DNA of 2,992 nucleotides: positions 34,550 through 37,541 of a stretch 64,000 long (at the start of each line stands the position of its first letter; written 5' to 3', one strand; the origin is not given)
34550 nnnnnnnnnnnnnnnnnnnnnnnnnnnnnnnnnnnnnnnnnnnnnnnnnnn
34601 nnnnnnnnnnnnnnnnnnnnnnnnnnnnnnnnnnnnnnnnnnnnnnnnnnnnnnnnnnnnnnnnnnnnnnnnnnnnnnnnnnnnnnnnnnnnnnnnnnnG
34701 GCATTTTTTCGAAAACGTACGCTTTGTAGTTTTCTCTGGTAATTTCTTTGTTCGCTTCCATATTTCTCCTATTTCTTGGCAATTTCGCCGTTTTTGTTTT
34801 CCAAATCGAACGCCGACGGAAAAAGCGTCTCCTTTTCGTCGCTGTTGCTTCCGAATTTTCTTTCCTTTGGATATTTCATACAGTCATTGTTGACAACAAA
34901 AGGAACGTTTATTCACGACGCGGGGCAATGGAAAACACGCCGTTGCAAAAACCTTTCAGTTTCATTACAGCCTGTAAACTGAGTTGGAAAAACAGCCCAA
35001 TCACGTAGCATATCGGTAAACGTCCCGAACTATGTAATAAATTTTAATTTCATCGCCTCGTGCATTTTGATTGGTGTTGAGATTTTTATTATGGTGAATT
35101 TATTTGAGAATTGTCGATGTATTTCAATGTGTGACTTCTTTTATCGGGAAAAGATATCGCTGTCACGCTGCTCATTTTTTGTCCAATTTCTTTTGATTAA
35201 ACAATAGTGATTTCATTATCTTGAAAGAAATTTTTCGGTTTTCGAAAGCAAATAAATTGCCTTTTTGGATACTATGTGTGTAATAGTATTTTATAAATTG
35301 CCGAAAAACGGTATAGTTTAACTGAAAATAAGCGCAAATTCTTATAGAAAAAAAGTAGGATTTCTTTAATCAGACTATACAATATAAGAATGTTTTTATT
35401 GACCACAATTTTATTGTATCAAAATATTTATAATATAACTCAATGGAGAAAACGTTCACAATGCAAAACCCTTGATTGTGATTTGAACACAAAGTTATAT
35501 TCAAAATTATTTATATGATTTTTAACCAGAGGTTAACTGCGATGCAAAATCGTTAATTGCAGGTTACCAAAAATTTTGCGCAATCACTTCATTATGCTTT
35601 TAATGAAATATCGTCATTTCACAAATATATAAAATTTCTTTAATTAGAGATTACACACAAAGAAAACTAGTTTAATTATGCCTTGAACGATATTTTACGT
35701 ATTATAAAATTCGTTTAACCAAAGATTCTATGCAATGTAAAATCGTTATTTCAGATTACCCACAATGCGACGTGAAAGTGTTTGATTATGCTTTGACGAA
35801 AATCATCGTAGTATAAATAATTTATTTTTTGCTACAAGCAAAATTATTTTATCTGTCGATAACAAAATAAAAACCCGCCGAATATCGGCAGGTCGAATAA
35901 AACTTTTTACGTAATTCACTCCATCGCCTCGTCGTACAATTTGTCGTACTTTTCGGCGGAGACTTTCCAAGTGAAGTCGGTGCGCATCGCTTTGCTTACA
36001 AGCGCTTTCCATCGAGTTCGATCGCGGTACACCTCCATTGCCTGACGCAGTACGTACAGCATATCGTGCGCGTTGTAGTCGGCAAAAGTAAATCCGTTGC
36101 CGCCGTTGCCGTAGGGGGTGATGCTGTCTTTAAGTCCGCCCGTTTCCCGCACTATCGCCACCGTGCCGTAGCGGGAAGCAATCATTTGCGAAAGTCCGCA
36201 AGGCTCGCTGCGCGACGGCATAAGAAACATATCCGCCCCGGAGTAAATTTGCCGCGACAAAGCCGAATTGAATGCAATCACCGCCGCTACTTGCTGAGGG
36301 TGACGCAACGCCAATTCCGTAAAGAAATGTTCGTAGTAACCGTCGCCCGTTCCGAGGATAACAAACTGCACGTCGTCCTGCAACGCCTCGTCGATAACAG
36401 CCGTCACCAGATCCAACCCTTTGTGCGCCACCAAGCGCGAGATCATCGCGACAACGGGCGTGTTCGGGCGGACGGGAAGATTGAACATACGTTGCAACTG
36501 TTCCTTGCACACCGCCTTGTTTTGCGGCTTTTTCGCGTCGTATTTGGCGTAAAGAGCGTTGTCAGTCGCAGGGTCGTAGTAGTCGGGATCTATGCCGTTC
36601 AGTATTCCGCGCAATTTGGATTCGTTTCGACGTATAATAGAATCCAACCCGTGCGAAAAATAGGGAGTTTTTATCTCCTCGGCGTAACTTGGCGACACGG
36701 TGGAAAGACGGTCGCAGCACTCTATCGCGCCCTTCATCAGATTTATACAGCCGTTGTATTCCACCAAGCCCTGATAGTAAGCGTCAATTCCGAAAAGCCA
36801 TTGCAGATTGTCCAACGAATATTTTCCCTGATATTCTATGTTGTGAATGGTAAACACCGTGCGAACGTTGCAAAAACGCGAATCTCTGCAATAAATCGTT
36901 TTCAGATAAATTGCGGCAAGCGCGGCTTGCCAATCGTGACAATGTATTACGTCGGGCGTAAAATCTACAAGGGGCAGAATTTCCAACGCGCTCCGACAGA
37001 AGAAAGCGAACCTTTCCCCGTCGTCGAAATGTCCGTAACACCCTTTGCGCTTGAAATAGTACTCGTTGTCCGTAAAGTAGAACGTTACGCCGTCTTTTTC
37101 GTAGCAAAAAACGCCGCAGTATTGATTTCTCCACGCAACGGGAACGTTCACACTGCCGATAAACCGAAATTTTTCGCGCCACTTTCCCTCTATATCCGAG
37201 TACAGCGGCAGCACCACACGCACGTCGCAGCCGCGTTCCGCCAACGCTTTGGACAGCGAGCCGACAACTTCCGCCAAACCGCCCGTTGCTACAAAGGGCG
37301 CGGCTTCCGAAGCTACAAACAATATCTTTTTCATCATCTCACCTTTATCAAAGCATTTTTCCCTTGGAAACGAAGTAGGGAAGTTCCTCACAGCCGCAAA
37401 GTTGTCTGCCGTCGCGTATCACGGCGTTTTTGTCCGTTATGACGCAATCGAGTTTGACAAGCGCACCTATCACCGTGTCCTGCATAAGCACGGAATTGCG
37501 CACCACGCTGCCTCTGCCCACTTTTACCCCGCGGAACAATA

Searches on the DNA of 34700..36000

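Call 56: search_rna_families(source=window, start=34700, end=36000, threshold=evalue, max_evalue=0.1)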
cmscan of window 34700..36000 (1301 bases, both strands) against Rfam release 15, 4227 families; matches with E-value up to 0.1: 1.
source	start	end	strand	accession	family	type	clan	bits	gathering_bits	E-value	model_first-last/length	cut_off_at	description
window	35865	35962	-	RF02837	anti-hemB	Gene; sRNA;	-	19.7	49.5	0.085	1-81/81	no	Burkholderia RNA 7 (anti-hemB)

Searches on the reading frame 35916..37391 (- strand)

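Call 49: search_protein_families(library=pfam, proteins=[window:35916-37391:-])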
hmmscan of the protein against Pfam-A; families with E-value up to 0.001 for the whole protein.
window:35916-37391:- (491 aa): 6 families
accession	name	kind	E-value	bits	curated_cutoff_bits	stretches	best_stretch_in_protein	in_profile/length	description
PF08323.17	Glyco_transf_5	-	1.8e-84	283.7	22.7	1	22-254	1-238/239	Starch synthase catalytic domain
PF00534.26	Glycos_transf_1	-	9.7e-17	61.5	26.4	1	304-462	8-166/172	Glycosyl transferases group 1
PF13439.12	Glyco_transf_4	-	7.9e-13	49.2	28.5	1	37-244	2-152/170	Glycosyltransferase Family 4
PF13692.12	Glyco_trans_1_4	-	8.5e-12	46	27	1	312-445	2-133/142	Glycosyl transferases group 1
PF13579.12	Glyco_trans_4_4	-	5.7e-10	40.2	29.7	1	37-239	1-141/158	Glycosyl transferase 4-like domain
PF20706.3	GT4-conflict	-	9.8e-07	28.5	26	1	308-470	194-356/385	Family 4 Glycosyltransferase in conflict systems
